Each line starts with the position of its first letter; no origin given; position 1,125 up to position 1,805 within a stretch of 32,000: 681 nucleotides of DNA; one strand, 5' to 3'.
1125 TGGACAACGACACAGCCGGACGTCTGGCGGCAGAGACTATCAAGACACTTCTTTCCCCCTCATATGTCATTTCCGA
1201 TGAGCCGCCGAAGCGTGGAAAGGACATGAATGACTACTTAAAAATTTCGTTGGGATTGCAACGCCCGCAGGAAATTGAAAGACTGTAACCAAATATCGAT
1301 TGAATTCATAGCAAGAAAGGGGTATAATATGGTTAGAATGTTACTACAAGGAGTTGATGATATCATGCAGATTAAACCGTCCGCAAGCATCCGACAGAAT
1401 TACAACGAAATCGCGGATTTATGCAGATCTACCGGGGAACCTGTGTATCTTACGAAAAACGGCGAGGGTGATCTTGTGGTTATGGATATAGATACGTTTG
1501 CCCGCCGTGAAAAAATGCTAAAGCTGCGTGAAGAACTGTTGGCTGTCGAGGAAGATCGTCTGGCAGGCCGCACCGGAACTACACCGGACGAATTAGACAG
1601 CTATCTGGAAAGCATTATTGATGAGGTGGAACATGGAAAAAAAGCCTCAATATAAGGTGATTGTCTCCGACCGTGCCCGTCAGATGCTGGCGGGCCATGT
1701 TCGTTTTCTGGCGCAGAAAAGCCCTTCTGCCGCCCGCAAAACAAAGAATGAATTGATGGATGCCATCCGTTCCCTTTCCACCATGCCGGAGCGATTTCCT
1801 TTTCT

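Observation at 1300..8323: Low-GC cargo island in the ICE backbone: TA pair, giant NACHT/STAND protein and degenerate-HNH protein as a candidate uncharacterised defence locus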

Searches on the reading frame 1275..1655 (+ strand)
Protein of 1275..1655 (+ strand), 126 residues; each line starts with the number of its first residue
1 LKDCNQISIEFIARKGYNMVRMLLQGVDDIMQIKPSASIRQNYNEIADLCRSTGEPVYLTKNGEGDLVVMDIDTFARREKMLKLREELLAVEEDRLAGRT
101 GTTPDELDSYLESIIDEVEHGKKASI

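Call 4: search_protein_families(library=pfam, proteins=[window:1275-1655:+], max_evalue=0.1)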
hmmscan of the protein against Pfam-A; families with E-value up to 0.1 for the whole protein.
window:1275-1655:+ (126 aa): 1 family
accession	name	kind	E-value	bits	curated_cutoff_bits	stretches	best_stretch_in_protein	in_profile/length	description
PF02604.26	PhdYeFM_antitox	-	2.2e-10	40.6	29.8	1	31-95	1-65/74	Antitoxin Phd_YefM, type II toxin-antitoxin system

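Call 5: search_protein_families(library=padloc, proteins=[window:1275-1655:+], max_evalue=0.1)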
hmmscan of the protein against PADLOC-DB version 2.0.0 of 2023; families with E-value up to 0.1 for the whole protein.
window:1275-1655:+ (126 aa): 0 families

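Call 6: search_protein_families(library=ncbifam, proteins=[window:1275-1655:+], max_evalue=0.1)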
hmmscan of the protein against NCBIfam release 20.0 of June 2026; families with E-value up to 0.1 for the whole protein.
window:1275-1655:+ (126 aa): 2 families
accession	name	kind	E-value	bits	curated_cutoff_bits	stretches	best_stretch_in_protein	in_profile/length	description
TIGR01552.1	phd_fam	subfamily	1.8e-05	24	20.8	1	52-85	19-52/53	type II toxin-antitoxin system prevent-host-death family antitoxin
NF011650.0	PRK15068.1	equivalog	0.063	12.1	209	1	15-53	133-171/324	tRNA 5-methoxyuridine(34)/uridine 5-oxyacetic acid(34) synthase CmoB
